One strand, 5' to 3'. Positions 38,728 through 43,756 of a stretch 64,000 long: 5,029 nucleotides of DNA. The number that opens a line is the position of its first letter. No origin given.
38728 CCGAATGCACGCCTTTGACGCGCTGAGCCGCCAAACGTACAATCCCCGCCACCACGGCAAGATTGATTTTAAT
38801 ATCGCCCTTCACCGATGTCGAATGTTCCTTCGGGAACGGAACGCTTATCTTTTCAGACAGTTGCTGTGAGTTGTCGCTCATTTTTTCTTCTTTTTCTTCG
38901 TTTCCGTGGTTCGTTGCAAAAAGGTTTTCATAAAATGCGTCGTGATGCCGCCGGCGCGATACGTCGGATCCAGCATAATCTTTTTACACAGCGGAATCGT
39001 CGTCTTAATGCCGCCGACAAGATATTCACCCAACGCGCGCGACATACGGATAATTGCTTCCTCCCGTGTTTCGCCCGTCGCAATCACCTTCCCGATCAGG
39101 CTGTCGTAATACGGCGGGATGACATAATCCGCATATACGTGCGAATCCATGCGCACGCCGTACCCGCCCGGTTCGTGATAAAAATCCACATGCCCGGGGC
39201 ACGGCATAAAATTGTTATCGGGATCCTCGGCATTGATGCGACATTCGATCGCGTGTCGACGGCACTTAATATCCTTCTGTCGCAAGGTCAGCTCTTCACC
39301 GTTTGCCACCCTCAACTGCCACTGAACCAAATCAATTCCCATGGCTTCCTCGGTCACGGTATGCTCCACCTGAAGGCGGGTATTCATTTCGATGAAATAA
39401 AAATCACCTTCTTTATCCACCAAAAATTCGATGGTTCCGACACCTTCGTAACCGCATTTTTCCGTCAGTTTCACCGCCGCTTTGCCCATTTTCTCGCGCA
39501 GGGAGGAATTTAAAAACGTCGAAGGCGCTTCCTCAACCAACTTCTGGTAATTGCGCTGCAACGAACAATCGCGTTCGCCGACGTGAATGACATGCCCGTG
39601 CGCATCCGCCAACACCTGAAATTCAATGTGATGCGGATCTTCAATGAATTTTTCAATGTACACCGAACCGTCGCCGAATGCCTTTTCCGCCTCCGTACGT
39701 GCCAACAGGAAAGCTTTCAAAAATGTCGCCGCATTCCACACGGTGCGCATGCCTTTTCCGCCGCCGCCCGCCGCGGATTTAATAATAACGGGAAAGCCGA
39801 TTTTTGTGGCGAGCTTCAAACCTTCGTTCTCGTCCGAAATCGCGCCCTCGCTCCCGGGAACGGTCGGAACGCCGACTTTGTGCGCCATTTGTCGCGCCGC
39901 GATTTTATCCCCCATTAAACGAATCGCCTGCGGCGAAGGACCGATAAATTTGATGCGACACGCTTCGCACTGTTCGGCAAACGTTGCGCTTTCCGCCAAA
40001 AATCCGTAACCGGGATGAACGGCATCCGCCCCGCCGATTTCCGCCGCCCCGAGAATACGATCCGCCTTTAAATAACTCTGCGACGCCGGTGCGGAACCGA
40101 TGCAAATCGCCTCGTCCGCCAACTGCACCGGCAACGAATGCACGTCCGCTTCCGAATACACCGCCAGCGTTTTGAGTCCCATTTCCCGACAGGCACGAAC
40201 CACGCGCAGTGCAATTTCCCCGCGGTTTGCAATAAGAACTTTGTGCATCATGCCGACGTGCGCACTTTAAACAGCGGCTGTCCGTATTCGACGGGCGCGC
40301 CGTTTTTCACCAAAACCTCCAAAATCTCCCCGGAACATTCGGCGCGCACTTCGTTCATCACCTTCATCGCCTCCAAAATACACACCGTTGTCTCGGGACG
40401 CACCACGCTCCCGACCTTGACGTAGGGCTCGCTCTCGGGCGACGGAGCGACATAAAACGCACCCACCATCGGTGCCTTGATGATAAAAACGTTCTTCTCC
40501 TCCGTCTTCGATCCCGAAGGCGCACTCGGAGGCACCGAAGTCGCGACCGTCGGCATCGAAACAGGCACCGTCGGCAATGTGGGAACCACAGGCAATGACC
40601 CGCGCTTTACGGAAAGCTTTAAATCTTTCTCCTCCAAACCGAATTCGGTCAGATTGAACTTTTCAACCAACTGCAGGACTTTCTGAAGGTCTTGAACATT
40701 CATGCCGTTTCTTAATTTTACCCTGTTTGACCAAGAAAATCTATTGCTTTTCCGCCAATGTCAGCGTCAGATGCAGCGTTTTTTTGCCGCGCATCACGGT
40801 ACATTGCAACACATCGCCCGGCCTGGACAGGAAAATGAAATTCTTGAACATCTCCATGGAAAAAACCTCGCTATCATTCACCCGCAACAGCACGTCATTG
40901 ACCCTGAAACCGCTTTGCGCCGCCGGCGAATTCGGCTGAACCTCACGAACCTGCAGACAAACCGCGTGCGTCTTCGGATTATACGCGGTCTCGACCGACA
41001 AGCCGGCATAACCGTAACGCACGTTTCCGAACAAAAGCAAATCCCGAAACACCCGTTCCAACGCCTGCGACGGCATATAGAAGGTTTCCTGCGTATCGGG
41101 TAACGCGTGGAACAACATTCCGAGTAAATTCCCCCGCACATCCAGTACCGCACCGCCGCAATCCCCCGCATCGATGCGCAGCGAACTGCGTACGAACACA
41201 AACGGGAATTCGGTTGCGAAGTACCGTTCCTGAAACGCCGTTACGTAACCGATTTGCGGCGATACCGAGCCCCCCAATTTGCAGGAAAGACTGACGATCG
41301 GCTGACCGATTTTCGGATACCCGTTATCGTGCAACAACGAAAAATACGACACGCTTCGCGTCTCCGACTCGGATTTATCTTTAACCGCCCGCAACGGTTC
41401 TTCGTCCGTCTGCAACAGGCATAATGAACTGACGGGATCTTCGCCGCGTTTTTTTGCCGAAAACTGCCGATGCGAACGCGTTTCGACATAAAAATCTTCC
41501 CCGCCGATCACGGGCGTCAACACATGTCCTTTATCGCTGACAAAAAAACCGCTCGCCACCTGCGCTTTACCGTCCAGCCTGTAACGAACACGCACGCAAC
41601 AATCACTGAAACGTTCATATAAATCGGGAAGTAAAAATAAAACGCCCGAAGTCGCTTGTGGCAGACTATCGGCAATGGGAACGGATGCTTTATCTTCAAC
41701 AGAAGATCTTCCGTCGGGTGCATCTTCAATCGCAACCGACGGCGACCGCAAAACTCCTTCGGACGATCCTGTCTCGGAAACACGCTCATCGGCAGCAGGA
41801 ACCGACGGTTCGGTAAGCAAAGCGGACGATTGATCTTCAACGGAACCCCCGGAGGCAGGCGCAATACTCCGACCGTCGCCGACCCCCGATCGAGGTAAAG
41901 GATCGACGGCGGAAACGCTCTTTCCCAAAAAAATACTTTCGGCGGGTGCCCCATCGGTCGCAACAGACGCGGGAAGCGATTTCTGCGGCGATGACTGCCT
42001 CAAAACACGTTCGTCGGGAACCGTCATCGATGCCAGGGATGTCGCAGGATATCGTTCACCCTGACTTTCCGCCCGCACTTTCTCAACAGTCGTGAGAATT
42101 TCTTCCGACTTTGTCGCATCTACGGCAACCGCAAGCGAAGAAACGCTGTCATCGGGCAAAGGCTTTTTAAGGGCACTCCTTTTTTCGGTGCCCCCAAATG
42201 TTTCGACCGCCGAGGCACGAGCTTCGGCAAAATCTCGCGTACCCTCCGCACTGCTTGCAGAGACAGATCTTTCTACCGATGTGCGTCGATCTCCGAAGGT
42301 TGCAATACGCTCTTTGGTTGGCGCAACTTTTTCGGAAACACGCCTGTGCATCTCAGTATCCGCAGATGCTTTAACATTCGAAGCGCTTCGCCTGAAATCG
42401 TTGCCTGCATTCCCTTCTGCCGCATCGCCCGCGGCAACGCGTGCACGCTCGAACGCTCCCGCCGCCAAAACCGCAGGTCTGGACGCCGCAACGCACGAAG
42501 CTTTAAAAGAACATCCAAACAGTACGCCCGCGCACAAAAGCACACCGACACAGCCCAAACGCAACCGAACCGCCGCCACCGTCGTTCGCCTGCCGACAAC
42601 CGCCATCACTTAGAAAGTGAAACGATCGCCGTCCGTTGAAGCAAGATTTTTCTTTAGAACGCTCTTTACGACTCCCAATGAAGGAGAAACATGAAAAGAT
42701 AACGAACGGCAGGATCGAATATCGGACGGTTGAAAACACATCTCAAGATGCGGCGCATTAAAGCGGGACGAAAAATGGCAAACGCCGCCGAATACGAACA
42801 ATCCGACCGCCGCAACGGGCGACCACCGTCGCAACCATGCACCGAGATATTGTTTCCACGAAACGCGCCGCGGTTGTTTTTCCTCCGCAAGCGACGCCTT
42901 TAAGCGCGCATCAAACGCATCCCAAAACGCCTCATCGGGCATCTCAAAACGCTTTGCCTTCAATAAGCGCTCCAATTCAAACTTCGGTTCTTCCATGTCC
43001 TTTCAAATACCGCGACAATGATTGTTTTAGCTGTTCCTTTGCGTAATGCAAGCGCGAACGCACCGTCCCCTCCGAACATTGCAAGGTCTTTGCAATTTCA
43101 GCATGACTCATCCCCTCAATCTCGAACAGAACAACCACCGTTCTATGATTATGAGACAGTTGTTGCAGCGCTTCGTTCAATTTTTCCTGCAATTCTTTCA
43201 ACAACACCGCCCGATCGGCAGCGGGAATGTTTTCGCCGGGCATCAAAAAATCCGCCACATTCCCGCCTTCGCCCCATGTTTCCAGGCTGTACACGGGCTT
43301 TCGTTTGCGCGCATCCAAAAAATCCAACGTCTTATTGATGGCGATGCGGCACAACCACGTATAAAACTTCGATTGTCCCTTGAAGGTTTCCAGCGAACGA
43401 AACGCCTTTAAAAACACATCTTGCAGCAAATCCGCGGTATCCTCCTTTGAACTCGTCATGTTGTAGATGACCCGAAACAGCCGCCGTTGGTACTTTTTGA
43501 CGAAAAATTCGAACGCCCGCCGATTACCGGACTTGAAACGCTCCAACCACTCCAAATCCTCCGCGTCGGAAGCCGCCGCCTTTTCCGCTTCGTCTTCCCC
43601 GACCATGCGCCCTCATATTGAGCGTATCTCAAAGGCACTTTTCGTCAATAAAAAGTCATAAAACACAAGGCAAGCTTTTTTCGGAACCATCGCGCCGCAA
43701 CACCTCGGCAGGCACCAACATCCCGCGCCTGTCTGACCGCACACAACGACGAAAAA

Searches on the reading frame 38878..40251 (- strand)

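Call 66: search_protein_families(library=pfam, proteins=[window:38878-40251:-], max_evalue=0.00001)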
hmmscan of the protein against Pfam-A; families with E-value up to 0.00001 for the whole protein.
window:38878-40251:- (457 aa): 5 families
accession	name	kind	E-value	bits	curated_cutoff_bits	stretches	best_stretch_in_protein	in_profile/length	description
PF02786.22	CPSase_L_D2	-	1.2e-77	260.6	19.8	1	115-322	1-209/211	Carbamoyl-phosphate synthase L chain, ATP binding domain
PF00289.28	Biotin_carb_N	-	3.7e-43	146.9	25.5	1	1-110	1-110/110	Biotin carboxylase, N-terminal domain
PF02785.25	Biotin_carb_C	-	8.3e-39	132.5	32.4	1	336-442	1-107/108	Biotin carboxylase C-terminal domain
PF07478.18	Dala_Dala_lig_C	-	1.7e-10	41.2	24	1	145-291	29-174/204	D-ala D-ala ligase C-terminus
PF02222.28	ATP-grasp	-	2.4e-08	34.3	27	1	124-292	4-162/179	ATP-grasp domain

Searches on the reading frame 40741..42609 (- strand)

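Call 66: search_protein_families(library=pfam, proteins=[window:40741-42609:-], max_evalue=0.00001)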
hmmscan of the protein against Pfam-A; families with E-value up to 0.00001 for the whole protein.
window:40741-42609:- (622 aa): 3 families
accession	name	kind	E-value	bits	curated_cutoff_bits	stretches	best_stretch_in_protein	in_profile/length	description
PF13180.12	PDZ_2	-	6.7e-11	42.8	27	1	544-618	12-80/80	PDZ domain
PF13365.12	Trypsin_2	-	6.7e-08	33.8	27.6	1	352-498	1-144/144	Trypsin-like peptidase domain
PF17820.7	PDZ_6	-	2e-07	31.1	27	1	554-586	2-34/54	PDZ domain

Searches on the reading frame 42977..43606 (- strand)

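Call 66: search_protein_families(library=pfam, proteins=[window:42977-43606:-], max_evalue=0.00001)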
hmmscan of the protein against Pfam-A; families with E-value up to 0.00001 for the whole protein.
window:42977-43606:- (209 aa): 4 families
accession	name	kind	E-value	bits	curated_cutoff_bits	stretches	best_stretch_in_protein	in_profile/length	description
PF04542.20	Sigma70_r2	-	1.3e-17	63.8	24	1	35-102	1-70/71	Sigma-70 region 2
PF08281.18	Sigma70_r4_2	-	4.4e-15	55.5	25.7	1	141-193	2-54/54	Sigma-70, region 4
PF04545.22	Sigma70_r4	-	3.1e-12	46.2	24.1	1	146-194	1-49/50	Sigma-70, region 4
PF07638.17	Sigma70_ECF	-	5e-11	43.3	21.1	1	19-198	6-184/185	ECF sigma factor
